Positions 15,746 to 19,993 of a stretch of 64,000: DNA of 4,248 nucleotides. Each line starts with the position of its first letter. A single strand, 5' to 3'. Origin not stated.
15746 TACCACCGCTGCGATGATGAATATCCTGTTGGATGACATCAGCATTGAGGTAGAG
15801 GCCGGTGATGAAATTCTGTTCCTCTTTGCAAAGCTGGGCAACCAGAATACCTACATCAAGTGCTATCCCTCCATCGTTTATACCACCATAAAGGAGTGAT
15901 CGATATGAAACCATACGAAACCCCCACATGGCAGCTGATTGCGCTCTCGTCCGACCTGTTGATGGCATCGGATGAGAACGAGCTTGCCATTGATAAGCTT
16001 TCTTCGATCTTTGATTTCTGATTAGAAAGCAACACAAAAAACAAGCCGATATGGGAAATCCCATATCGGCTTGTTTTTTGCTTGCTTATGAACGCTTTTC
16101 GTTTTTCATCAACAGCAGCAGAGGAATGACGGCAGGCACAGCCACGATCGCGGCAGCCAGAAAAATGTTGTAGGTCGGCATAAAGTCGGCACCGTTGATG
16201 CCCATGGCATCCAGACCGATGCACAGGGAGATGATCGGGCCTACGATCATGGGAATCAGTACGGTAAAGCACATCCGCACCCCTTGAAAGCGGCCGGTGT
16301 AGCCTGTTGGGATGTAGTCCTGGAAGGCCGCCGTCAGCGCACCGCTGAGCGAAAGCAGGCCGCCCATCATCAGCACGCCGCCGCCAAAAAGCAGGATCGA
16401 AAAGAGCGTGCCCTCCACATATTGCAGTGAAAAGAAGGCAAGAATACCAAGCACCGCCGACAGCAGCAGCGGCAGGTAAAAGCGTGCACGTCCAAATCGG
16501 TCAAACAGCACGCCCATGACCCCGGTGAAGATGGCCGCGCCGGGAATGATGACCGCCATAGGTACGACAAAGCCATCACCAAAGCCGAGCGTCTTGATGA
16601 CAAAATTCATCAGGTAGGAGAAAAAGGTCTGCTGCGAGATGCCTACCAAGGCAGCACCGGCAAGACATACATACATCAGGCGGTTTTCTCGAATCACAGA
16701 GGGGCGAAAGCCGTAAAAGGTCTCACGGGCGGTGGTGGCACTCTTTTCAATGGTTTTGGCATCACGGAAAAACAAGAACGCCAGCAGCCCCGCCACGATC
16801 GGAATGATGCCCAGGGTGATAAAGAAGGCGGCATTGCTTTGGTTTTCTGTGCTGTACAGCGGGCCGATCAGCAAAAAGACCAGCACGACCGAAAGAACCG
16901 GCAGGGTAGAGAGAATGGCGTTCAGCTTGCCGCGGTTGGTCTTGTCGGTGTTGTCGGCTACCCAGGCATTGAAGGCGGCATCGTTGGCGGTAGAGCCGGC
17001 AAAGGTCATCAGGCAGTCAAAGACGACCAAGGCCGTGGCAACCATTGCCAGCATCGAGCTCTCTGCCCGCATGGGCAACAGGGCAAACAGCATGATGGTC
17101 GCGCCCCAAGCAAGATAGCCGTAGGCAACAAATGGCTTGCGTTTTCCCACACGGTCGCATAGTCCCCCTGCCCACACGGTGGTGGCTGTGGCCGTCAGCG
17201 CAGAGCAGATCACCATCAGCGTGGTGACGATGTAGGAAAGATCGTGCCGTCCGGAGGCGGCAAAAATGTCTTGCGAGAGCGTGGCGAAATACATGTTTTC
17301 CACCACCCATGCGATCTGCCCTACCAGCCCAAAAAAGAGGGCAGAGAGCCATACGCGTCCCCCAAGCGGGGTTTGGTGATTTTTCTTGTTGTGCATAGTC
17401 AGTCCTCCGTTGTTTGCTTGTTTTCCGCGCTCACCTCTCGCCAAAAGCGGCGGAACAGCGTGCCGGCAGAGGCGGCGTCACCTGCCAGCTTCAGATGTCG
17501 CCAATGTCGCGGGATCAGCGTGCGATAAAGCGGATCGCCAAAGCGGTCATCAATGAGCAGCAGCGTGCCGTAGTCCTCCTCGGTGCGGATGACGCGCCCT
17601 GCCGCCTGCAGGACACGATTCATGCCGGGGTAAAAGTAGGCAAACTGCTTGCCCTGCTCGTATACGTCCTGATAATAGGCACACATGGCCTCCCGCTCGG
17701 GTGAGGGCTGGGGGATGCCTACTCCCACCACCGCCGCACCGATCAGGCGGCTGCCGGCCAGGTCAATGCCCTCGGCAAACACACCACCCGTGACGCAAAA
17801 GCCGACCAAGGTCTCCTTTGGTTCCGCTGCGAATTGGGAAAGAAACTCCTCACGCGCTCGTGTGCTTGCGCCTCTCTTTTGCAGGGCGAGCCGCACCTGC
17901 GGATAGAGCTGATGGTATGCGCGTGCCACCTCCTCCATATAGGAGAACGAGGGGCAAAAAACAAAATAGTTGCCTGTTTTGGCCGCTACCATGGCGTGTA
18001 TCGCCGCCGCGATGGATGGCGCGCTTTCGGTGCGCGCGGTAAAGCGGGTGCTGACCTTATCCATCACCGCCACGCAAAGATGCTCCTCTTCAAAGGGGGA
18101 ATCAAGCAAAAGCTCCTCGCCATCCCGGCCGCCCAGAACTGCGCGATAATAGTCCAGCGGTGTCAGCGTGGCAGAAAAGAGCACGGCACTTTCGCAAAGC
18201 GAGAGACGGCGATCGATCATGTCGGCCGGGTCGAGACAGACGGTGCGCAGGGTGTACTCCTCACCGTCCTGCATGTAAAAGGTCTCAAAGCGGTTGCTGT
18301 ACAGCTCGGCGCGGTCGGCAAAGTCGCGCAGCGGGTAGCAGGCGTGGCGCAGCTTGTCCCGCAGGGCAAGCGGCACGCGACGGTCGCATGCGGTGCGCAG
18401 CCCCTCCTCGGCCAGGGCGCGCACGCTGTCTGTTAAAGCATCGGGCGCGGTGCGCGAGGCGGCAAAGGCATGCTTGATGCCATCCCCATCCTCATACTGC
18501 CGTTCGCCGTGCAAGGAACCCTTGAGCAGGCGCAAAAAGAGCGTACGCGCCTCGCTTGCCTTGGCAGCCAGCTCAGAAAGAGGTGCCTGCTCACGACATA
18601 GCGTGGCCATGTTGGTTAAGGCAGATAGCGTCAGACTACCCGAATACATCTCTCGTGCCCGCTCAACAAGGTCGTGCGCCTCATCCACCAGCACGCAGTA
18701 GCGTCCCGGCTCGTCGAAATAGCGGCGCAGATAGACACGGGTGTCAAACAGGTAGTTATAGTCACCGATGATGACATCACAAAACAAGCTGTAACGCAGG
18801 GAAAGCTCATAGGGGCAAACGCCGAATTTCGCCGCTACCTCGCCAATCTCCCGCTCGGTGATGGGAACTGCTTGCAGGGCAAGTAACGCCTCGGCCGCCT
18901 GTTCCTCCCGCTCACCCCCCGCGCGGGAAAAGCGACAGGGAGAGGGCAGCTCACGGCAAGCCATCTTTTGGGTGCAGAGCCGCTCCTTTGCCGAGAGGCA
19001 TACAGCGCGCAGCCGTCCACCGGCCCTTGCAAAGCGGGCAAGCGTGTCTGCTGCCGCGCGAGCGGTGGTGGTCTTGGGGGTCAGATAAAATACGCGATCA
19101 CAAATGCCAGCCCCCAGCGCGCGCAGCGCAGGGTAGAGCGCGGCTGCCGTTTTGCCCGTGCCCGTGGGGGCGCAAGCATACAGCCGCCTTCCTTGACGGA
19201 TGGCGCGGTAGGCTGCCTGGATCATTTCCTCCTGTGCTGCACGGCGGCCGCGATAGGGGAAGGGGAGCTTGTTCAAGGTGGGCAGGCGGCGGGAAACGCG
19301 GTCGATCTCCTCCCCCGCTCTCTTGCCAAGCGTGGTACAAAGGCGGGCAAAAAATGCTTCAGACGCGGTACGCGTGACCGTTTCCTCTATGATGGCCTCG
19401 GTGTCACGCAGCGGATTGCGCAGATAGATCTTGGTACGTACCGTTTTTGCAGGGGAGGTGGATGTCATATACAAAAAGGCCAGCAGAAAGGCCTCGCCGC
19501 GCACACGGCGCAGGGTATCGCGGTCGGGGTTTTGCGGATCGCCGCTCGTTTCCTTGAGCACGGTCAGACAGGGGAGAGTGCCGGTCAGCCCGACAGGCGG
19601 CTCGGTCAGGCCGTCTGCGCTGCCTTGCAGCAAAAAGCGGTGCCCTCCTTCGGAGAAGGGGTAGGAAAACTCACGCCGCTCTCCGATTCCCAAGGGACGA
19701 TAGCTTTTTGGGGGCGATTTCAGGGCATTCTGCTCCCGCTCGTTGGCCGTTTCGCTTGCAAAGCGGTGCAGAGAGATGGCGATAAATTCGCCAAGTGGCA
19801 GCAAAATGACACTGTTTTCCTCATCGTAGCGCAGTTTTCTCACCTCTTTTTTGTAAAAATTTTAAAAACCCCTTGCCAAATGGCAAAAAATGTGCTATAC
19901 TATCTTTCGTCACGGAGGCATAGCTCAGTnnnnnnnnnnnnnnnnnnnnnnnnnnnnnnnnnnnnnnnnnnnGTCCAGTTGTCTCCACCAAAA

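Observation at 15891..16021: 38-codon micro-ORF coupled to giant esterase gene 1, with its C-terminal 22 residues identical to a second copy 24 kb away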

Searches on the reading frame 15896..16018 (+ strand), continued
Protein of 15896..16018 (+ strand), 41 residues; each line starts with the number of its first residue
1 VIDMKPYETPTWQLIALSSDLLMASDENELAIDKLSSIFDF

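Call 49: find_encoding_contigs(protein=P0037, flank=10000, max_places=3)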
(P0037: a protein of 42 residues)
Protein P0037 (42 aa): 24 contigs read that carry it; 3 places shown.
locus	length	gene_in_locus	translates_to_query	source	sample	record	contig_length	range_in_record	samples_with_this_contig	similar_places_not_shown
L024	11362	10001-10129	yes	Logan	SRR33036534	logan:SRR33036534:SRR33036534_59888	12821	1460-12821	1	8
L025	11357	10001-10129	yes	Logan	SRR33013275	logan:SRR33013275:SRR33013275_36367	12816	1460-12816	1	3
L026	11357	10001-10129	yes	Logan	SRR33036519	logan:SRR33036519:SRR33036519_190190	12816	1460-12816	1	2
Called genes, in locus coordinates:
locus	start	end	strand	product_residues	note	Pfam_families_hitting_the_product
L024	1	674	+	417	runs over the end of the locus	PF00295:Glyco_hydro_28 (weak)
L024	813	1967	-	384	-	PF01411:tRNA-synt_2c, PF07973:tRNA_SAD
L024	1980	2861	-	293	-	PF11449:ArsP_2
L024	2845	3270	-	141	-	PF01475:FUR, PF09339:HTH_IclR (weak)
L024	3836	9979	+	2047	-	PF00657:Lipase_GDSL (weak), PF13472:Lipase_GDSL_2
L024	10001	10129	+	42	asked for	-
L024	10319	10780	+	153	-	PF04138:GtrA_DPMS_TM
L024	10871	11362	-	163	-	?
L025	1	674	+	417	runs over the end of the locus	PF00295:Glyco_hydro_28 (weak)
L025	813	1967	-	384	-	PF01411:tRNA-synt_2c, PF07973:tRNA_SAD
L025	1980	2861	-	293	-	PF11449:ArsP_2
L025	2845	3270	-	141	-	PF01475:FUR, PF09339:HTH_IclR (weak)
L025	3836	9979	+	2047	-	PF00657:Lipase_GDSL (weak), PF13472:Lipase_GDSL_2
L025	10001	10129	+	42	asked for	-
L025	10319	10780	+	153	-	PF04138:GtrA_DPMS_TM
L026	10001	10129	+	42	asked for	-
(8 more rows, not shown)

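Call 51: find_encoding_contigs(protein=P0089, flank=10000, max_places=3)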
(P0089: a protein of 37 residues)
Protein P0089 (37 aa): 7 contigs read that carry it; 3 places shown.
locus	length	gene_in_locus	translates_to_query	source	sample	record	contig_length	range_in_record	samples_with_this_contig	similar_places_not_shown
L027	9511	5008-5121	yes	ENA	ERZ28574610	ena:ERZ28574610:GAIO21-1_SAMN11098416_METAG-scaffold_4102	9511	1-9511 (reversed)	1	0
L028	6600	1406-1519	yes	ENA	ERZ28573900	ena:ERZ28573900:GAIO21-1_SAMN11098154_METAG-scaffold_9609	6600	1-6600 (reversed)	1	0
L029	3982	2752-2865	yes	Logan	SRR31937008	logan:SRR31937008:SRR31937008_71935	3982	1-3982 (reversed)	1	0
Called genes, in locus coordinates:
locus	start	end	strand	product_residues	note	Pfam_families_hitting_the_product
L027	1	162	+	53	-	?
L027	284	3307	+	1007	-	-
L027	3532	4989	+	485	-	PF04616:Glyco_hydro_43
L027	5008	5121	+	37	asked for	-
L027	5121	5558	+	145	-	-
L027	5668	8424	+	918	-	PF01915:Glyco_hydro_3_C, PF14310:Fn3-like, PF00933:Glyco_hydro_3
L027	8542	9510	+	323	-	?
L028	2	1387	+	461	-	?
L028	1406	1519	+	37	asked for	-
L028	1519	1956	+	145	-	-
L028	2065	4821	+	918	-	PF01915:Glyco_hydro_3_C, PF14310:Fn3-like, PF00933:Glyco_hydro_3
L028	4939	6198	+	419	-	PF22422:MGH1-like_GH, PF03200:Glyco_hydro_63, PF01204:Trehalase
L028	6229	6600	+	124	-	?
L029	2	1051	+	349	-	?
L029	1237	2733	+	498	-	PF04616:Glyco_hydro_43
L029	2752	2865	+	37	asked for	-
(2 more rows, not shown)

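Call 52: find_encoding_contigs(protein=P0087, flank=10000, max_places=3)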
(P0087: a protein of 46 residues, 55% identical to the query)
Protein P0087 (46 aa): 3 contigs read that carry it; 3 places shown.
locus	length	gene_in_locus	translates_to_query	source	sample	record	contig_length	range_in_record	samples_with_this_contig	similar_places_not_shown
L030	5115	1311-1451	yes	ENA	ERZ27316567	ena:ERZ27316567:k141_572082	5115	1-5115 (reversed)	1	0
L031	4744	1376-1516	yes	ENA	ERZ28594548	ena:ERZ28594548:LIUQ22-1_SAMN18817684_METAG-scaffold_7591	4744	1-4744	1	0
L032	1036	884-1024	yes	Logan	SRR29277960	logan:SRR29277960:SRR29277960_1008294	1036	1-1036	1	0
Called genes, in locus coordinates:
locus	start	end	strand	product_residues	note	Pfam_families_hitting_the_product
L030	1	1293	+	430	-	?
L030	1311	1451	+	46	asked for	-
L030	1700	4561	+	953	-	-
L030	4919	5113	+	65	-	?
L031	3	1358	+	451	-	?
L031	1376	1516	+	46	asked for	-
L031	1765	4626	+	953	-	-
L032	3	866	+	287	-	?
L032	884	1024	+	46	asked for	-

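Call 55: search_protein_families(library=pfam, alignment_id=A3, max_evalue=10)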
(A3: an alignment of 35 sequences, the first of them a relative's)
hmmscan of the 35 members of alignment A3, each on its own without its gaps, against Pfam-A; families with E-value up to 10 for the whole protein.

A. member 1, P0041 (44 aa): 0 families

B. families by the number of members that match (of 35 scanned): 3 families
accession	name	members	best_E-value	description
PF24754.1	MavL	1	0.045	Macrodomain effector MavL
PF08407.17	Chitin_synth_1N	1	0.17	Chitin synthase N-terminal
PF21809.3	Glyco_hydro_84_hel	1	0.23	Bacterial GH84, post-catalytic domain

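Call 60: find_related_loci(query=A1, collection=metagenome_contigs, flank=10000)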
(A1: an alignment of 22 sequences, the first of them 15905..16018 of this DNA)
Query A1 (38 aa) in metagenome_contigs; peptide patterns used: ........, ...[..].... (x = any residue, [..] = any of these).
452 stretches matched a pattern, but none encodes a relative of the query by tblastn (E <= 1e-3).

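Call 68: find_encoding_contigs(protein=P0071, flank=10000, max_places=3)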
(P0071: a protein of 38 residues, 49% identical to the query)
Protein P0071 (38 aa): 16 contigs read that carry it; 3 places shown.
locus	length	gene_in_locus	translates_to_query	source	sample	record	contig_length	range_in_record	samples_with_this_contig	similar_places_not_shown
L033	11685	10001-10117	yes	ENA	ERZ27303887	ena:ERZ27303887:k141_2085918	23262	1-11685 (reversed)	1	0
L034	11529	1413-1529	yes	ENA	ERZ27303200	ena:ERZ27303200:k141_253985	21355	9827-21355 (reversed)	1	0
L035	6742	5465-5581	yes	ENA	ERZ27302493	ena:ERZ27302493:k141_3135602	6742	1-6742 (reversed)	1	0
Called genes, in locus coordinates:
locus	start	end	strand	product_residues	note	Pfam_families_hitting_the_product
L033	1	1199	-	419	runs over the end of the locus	PF01594:AI-2E_transport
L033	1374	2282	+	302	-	PF00288:GHMP_kinases_N, PF08544:GHMP_kinases_C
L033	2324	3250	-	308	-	PF01458:SUFBD_core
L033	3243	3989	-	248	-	PF00005:ABC_tran, PF02463:SMC_N (faint)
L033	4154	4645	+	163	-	PF02664:LuxS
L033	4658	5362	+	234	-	PF01048:PNP_UDP_1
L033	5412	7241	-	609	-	PF13522:GATase_6, PF13537:GATase_7, PF01380:SIS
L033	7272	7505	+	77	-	-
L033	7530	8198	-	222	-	PF25084:LbH_EIF2B, PF00132:Hexapep (faint), PF25087:GMPPB_C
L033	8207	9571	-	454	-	PF02878:PGM_PMM_I, PF02879:PGM_PMM_II, PF02880:PGM_PMM_III, PF00408:PGM_PMM_IV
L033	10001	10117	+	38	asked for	-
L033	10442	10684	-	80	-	PF00886:Ribosomal_S16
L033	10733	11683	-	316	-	?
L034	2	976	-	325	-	?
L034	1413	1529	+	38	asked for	-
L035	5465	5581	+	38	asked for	-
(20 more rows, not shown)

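Call 69: find_encoding_contigs(protein=P0010, flank=10000, max_places=2)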
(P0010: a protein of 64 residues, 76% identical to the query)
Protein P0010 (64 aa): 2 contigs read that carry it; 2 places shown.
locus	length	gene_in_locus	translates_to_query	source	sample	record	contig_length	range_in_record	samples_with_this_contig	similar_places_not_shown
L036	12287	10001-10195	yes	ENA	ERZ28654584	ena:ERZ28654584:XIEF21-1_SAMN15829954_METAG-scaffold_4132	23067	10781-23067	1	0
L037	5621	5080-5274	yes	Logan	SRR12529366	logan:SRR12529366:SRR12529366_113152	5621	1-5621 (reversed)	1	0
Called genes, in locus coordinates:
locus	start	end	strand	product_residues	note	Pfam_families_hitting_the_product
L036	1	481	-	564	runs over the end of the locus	PF11308:Glyco_hydro_129, PF18952:DUF5696 (weak)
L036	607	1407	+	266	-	PF02311:AraC_binding, PF00165:HTH_AraC, PF12833:HTH_18, PF00165:HTH_AraC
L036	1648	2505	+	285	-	PF22725:GFO_IDH_MocA_C3, PF02894:GFO_IDH_MocA_C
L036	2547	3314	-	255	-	PF02311:AraC_binding (weak), PF00165:HTH_AraC (weak), PF12833:HTH_18, PF00165:HTH_AraC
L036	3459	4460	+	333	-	PF01408:GFO_IDH_MocA, PF02894:GFO_IDH_MocA_C (weak), PF22725:GFO_IDH_MocA_C3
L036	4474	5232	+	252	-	PF01261:AP_endonuc_2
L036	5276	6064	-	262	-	PF01790:LGT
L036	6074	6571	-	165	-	PF00837:T4_deiodinase (weak), PF08534:Redoxin, PF00578:AhpC-TSA, PF00085:Thioredoxin, PF13098:Thioredoxin_2 (weak), PF13905:Thioredoxin_8 (weak)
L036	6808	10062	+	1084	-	-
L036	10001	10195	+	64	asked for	-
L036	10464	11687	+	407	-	PF00764:Arginosuc_synth, PF20979:Arginosuc_syn_C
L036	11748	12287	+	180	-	?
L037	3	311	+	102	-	?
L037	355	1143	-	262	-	PF01790:LGT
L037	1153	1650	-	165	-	PF00837:T4_deiodinase (weak), PF08534:Redoxin, PF00578:AhpC-TSA, PF00085:Thioredoxin, PF13098:Thioredoxin_2 (weak), PF13905:Thioredoxin_8 (weak)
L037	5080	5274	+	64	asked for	-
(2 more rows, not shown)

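Call 80: predict_structure(alignment_id=A4)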
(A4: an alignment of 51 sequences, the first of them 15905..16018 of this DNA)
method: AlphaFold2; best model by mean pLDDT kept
length: 38 residues; sequences in the alignment: 51
mean_pLDDT: 75.0   pTM: 0.24
mean pLDDT of the five models: 75.0, 71.6, 71.4, 67.2, 65.2
residues with pLDDT >= 90: 0; 70-90: 34; 50-70: 4; < 50: 0
segments of 3 or more residues with pLDDT < 50: none
pLDDT, mean of each block of 10 residues (from residue 1): 80 76 74 68
secondary structure, 60 per line:
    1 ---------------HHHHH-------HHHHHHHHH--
elements in order: H16-20 H28-36
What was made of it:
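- AlphaFold2 gives no globular fold: an extended N-terminal half and two short helices, pLDDT 75 (call 80). The peptide appears to fold only on binding (call 80).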

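Call 82: list_cluster_members(proteins=[P0008, P0024, P0056, P0049, P0021, P0004, P0037, P0089])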
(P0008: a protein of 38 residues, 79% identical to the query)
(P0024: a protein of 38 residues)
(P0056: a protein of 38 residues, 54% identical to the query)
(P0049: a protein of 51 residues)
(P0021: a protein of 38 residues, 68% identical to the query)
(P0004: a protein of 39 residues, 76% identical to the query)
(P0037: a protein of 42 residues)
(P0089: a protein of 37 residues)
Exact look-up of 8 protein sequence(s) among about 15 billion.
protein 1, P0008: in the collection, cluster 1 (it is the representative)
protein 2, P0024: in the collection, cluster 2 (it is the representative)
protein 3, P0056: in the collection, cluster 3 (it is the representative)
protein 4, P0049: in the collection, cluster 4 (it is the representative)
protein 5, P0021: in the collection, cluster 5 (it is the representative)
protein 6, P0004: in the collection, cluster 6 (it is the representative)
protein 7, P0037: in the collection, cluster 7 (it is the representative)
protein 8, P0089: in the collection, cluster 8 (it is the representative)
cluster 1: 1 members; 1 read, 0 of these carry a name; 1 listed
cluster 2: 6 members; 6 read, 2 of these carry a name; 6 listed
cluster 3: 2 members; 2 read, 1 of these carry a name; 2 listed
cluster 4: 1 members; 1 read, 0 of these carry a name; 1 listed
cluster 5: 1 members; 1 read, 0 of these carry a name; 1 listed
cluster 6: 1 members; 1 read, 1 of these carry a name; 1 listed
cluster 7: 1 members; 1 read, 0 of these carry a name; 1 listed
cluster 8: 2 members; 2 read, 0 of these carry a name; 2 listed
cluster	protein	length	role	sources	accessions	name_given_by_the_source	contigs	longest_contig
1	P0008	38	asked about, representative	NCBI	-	-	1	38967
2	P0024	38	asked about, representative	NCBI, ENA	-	-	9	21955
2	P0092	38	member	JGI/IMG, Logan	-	hypothetical protein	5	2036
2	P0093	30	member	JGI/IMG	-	hypothetical protein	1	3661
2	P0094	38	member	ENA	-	-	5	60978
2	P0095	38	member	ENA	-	-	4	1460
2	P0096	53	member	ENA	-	-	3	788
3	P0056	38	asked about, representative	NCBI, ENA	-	-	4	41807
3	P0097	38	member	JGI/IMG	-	hypothetical protein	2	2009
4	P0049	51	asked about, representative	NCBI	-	-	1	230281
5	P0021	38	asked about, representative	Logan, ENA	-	-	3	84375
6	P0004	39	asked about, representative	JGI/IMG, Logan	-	hypothetical protein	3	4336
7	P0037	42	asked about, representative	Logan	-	-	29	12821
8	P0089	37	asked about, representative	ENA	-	-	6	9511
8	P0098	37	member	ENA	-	-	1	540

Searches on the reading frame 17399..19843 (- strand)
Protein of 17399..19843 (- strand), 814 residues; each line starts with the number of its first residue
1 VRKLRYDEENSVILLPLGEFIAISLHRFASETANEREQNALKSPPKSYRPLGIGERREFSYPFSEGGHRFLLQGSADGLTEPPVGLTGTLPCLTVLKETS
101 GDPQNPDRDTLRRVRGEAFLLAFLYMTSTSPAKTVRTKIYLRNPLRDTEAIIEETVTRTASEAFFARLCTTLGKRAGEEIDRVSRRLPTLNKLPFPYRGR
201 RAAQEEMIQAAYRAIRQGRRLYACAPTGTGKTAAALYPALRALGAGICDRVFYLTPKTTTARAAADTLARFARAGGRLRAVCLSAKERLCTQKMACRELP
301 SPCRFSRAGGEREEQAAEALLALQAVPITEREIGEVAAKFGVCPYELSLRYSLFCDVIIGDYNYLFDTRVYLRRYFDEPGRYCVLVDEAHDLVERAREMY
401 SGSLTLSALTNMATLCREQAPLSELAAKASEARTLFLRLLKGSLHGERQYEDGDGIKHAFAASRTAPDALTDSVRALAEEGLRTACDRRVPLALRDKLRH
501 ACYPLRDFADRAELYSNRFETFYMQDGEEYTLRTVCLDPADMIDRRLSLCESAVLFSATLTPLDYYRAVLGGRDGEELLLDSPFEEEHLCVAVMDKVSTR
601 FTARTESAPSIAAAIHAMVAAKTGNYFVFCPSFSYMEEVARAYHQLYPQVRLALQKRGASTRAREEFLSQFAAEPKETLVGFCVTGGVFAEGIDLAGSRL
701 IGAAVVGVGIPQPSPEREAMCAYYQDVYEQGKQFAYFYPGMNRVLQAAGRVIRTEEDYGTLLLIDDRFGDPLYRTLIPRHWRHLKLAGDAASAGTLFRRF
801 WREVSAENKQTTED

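Call 25: search_protein_families(library=pfam, proteins=[window:17399-19843:-], max_evalue=0.001)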
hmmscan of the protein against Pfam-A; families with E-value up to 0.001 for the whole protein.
window:17399-19843:- (814 aa): 5 families
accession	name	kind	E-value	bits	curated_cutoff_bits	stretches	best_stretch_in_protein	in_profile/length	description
PF13307.12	Helicase_C_2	-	3.2e-38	131.9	25.3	1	615-783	1-169/170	Helicase C-terminal domain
PF06733.21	DEAD_2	-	5.2e-11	42.9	21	1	288-408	56-171/172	DEAD_2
PF00270.35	DEAD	-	7.2e-11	42.5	26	1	203-280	3-78/167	DEAD/DEAH box helicase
PF06777.17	HBB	-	8.2e-09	35.8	30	1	523-602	112-189/190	Helical and beta-bridge domain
PF04851.21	ResIII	-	0.00011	22.6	22.5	0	201-272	5-77/164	Type III restriction enzyme, res subunit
